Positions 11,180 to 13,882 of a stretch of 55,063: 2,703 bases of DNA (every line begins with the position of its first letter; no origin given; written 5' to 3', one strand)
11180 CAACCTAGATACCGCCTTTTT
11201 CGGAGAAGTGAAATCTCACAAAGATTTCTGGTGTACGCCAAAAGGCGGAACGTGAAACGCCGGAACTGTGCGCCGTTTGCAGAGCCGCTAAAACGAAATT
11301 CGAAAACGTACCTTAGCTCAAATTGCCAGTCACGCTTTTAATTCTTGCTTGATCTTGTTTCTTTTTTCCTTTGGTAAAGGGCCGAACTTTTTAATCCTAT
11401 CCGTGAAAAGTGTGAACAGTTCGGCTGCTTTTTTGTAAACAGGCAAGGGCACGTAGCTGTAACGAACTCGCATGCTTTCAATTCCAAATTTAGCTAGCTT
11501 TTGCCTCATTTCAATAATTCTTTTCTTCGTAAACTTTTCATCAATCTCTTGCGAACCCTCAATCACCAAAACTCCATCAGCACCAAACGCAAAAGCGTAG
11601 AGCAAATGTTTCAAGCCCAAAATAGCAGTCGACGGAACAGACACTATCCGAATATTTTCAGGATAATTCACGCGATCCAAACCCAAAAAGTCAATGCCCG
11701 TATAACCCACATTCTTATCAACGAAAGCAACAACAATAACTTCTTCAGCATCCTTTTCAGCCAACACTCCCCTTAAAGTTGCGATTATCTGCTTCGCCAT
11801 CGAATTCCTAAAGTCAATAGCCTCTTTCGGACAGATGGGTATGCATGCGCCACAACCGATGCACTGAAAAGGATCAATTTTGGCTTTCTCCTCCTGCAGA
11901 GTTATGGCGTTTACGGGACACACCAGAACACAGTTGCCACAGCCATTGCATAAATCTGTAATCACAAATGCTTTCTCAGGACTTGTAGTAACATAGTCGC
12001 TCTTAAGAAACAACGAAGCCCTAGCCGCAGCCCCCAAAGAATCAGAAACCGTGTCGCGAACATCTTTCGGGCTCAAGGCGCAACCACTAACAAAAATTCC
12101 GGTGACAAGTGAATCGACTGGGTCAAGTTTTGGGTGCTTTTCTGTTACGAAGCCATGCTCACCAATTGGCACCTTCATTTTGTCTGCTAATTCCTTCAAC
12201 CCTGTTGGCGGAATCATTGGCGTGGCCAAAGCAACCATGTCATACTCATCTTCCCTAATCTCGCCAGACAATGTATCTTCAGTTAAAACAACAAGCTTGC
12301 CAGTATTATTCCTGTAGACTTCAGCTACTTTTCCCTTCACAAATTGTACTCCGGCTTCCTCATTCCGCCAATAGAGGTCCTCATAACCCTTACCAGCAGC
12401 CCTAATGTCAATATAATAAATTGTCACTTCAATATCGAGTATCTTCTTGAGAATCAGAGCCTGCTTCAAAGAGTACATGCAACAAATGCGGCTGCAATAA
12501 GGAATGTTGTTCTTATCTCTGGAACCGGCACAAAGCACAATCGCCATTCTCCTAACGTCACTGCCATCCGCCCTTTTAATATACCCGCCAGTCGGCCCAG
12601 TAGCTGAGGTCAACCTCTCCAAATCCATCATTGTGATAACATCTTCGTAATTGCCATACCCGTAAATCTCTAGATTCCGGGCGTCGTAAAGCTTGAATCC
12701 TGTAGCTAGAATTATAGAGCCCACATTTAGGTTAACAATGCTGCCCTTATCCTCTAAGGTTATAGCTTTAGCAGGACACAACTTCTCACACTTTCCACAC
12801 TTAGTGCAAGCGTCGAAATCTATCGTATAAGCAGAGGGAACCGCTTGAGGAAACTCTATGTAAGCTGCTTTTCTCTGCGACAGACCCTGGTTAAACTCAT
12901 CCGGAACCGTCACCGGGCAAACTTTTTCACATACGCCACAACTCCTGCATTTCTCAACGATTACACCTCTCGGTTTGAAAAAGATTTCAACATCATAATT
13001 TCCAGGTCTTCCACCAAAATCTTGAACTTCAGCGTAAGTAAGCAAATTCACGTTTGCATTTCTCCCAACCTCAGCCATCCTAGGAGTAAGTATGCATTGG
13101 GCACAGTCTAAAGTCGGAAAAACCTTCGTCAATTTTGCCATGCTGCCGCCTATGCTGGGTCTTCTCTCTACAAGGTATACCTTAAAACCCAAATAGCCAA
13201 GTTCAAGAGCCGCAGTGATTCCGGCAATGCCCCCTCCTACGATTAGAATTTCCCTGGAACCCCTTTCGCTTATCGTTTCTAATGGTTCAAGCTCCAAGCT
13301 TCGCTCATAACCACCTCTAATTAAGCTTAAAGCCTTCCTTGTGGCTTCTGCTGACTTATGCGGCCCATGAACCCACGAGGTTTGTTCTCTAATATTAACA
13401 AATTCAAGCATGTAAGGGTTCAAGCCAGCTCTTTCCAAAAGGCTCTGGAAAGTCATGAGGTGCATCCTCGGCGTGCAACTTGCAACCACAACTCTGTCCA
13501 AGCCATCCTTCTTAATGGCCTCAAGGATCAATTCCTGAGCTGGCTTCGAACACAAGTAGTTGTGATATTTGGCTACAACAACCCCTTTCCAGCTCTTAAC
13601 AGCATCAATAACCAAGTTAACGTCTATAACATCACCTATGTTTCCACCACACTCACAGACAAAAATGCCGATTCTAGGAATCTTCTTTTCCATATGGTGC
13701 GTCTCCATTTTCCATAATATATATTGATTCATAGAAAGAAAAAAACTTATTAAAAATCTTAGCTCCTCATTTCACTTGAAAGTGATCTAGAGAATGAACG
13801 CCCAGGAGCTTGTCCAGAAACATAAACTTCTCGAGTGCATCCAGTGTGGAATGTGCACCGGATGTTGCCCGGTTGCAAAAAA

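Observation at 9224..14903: EtfAB next to an HdrA-like flavoprotein and a soluble HdrD/GlcF-like CCG protein, inside a complete beta-oxidation cluster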

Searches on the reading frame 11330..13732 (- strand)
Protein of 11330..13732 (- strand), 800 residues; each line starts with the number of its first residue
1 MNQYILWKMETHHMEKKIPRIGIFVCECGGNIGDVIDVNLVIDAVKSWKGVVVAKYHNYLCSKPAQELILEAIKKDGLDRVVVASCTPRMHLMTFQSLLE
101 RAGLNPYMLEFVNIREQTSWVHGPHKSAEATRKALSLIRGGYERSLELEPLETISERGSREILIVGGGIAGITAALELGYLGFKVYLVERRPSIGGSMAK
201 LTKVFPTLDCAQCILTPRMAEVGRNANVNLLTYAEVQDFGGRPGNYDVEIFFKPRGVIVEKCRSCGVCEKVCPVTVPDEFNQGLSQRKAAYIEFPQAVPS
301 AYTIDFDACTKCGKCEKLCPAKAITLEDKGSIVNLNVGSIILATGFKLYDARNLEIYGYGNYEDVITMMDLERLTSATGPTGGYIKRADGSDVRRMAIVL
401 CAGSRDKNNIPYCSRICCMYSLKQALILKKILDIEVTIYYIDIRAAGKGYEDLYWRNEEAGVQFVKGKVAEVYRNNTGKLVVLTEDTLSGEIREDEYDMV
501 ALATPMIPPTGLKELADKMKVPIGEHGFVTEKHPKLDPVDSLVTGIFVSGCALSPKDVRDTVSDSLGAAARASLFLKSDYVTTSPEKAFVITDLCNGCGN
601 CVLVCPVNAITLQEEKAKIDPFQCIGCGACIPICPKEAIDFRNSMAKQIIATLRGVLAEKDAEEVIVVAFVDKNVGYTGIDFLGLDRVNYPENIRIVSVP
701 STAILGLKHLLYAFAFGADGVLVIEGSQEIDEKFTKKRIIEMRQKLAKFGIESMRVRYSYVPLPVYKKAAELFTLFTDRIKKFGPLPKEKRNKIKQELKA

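Call 3: search_protein_families(library=pfam, proteins=[window:11330-13732:-])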
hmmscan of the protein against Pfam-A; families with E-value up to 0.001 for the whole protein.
window:11330-13732:- (800 aa): 21 families
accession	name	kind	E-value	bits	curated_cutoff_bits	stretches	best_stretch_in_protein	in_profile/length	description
PF00037.32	Fer4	-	9.3e-25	85.9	21.1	3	590-611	3-24/24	4Fe-4S binding domain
PF02662.21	FlpD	-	1e-21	77.6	22.3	1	667-784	1-123/123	Methyl-viologen-reducing hydrogenase, delta subunit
PF13237.11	Fer4_10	-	5.6e-19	68.2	25.5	2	591-635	5-53/53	4Fe-4S dicluster domain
PF12838.12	Fer4_7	-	2.1e-18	67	27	2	595-638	2-52/52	4Fe-4S dicluster domain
PF13484.11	Fer4_16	-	2.4e-15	57.5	30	0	309-329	2-21/66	4Fe-4S double cluster binding domain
PF12797.12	Fer4_2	-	2.6e-15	55.7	24.5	2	303-321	4-22/22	4Fe-4S binding domain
PF13187.11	Fer4_9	-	1.5e-14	54.1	27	2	595-639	2-52/52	4Fe-4S dicluster domain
PF25160.1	LdpA_Fe-S-bd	-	5.4e-14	52.1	27.6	2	604-642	12-46/49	LdpA Fe-S cluster-binding domain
PF14697.11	Fer4_21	-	1.5e-13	51.1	35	1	587-612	33-59/59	4Fe-4S dicluster domain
PF13183.11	Fer4_8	-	7.7e-12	46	27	1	259-322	2-67/68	4Fe-4S dicluster domain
PF12837.12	Fer4_6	-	8e-12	44.9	25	1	590-610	4-24/24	4Fe-4S binding domain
PF07992.20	Pyr_redox_2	-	3.5e-09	37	26.1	1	161-380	2-142/291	Pyridine nucleotide-disulphide oxidoreductase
PF12798.12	Fer4_3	-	2e-08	34.8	27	0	624-638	1-15/15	4Fe-4S binding domain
PF12831.13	FAD_oxidored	-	4.5e-08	33.2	27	1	161-199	1-39/416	FAD dependent oxidoreductase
PF01266.30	DAO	-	7.9e-08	32.6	27.9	1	162-200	2-41/353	FAD dependent oxidoreductase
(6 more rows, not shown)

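Call 4: search_protein_families(library=ncbifam, proteins=[window:11330-13732:-])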
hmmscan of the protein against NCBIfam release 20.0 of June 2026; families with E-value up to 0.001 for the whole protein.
window:11330-13732:- (800 aa): 116 families (the best 25 are shown)
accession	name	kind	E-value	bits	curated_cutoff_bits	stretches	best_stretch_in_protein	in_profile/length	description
NF040770.1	hetero_SS_HdrA2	exception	2.3e-251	836.2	1100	1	20-786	1-774/777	CoB-CoM heterodisulfide reductase HdrA2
NF041891.1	hdrA_Methbact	equivalog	1.1e-213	711.6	1300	1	20-782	2-760/762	ferredoxin:CoB-CoM heterodisulfide reductase subunit HdrA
NF041778.1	hetero_SS_HdrA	equivalog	2.9e-195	650.4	1400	1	17-761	4-753/771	ferredoxin:CoB-CoM heterodisulfide reductase subunit HdrA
NF038196.1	ferrodoxin_EFR1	subfamily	6.4e-25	88.6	75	2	583-645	174-235/242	EFR1 family ferrodoxin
NF058577.1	FdxA_fam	equivalog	4e-22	78.1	65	2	588-638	2-52/52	4Fe-4S ferredoxin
TIGR04105.1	FeFe_hydrog_B1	subfamily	9.5e-18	64.1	450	2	585-639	103-159/462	monomeric [FeFe] hydrogenase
NF040864.1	HgcB_ferredoxin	equivalog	2.9e-17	62.3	99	2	592-647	13-71/93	mercury methylation ferredoxin HgcB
NF005503.0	PRK07118.1-2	equivalog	6.7e-17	61.7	252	2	595-649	140-194/292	RnfABCDGE type electron transport complex subunit B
TIGR02700.1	flavo_MJ0208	hypoth_equivalog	3e-16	59.4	251.35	1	590-640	145-195/234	dihydromethanopterin reductase (acceptor)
NF042909.1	FMH_DH_FwdF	exception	4.8e-16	58.8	375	2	592-643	256-315/336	tungsten-dependent formylmethanofuran dehydrogenase subunit FwdF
NF005504.0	PRK07118.1-3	equivalog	7.5e-15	55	437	2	593-644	219-270/293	Fe-S cluster domain-containing protein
TIGR02512.1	FeFe_hydrog_A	subfamily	2.6e-14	52.9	405.95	2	259-329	6-72/375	[FeFe] hydrogenase, group A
TIGR01971.1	NuoI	subfamily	3.2e-14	52.6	113.05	2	246-329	29-103/121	NADH-quinone oxidoreductase, chain I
TIGR02179.1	PorD_KorD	subfamily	6.1e-14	51.9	60.05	2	590-641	22-74/78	2-oxoacid:acceptor oxidoreductase, delta subunit, pyruvate/2-ketoisovalerate family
NF045490.1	FdxA_Protbact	equivalog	1.9e-13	50.5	135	1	588-646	2-62/104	ferredoxin FdxA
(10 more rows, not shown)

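Call 33: search_solved_structures(query=window:11330-13732:-, max_evalue=0.00001, show_alignments=2)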
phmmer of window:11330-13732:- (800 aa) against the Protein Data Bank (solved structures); distinct sequences matched with E-value up to 0.00001: 47.
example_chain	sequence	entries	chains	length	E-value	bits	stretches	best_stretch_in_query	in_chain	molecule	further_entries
8rvu_a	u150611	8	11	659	1.2e-186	625.3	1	17-659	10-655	H(2):CoB-CoM heterodisulfide,ferredoxin reductase subunit A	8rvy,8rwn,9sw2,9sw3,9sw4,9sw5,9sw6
8rvv_A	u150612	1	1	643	1.6e-185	621.5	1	19-656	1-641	H(2):CoB-CoM heterodisulfide,ferredoxin reductase subunit A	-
5odc_A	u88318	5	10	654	3.1e-176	590.8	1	18-656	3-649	Heterodisulfide reductase, subunit A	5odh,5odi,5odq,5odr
9sfi_A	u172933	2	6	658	3.5e-174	584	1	19-658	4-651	CoB--CoM heterodisulfide reductase iron-sulfur subunit A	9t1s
7bkb_A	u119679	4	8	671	1.1e-169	569.1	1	15-655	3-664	CoB--CoM heterodisulfide reductase iron-sulfur subunit A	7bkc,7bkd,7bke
6tjr_A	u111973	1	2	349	5.7e-40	140.2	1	334-575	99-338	Fumarate reductase/succinate dehydrogenase flavoprotein domain protein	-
9sw6_G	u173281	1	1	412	1.6e-16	62.7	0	591-643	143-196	Polyferredoxin protein MvhB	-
9sw6_H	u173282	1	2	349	1.5e-15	59.5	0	260-327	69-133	Tungsten formylmethanofuran dehydrogenase, subunit F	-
5t5i_F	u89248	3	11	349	3e-15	58.4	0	259-327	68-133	Tungsten formylmethanofuran dehydrogenase subunit fwdF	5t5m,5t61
9eri_B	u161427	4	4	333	2.4e-14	55.4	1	585-645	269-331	Na(+)-translocating ferredoxin:NAD(+) oxidoreductase complex subunit B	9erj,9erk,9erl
7np8_A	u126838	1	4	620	2.8e-12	48.6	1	592-642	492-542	Coenzyme F420-dependent sulfite reductase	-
7zc6_B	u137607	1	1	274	8.6e-11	43.7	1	595-649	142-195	RnfB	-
9sfi_K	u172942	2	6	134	1.8e-10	42.6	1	664-787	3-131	F420-non-reducing hydrogenase subunit delta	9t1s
9sw2_D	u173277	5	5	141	4.2e-10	41.4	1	664-791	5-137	F420-non-reducing hydrogenase iron-sulfur subunit D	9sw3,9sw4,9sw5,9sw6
7npa_A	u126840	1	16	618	4.2e-10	41.4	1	592-643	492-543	Coenzyme F420-dependent sulfite reductase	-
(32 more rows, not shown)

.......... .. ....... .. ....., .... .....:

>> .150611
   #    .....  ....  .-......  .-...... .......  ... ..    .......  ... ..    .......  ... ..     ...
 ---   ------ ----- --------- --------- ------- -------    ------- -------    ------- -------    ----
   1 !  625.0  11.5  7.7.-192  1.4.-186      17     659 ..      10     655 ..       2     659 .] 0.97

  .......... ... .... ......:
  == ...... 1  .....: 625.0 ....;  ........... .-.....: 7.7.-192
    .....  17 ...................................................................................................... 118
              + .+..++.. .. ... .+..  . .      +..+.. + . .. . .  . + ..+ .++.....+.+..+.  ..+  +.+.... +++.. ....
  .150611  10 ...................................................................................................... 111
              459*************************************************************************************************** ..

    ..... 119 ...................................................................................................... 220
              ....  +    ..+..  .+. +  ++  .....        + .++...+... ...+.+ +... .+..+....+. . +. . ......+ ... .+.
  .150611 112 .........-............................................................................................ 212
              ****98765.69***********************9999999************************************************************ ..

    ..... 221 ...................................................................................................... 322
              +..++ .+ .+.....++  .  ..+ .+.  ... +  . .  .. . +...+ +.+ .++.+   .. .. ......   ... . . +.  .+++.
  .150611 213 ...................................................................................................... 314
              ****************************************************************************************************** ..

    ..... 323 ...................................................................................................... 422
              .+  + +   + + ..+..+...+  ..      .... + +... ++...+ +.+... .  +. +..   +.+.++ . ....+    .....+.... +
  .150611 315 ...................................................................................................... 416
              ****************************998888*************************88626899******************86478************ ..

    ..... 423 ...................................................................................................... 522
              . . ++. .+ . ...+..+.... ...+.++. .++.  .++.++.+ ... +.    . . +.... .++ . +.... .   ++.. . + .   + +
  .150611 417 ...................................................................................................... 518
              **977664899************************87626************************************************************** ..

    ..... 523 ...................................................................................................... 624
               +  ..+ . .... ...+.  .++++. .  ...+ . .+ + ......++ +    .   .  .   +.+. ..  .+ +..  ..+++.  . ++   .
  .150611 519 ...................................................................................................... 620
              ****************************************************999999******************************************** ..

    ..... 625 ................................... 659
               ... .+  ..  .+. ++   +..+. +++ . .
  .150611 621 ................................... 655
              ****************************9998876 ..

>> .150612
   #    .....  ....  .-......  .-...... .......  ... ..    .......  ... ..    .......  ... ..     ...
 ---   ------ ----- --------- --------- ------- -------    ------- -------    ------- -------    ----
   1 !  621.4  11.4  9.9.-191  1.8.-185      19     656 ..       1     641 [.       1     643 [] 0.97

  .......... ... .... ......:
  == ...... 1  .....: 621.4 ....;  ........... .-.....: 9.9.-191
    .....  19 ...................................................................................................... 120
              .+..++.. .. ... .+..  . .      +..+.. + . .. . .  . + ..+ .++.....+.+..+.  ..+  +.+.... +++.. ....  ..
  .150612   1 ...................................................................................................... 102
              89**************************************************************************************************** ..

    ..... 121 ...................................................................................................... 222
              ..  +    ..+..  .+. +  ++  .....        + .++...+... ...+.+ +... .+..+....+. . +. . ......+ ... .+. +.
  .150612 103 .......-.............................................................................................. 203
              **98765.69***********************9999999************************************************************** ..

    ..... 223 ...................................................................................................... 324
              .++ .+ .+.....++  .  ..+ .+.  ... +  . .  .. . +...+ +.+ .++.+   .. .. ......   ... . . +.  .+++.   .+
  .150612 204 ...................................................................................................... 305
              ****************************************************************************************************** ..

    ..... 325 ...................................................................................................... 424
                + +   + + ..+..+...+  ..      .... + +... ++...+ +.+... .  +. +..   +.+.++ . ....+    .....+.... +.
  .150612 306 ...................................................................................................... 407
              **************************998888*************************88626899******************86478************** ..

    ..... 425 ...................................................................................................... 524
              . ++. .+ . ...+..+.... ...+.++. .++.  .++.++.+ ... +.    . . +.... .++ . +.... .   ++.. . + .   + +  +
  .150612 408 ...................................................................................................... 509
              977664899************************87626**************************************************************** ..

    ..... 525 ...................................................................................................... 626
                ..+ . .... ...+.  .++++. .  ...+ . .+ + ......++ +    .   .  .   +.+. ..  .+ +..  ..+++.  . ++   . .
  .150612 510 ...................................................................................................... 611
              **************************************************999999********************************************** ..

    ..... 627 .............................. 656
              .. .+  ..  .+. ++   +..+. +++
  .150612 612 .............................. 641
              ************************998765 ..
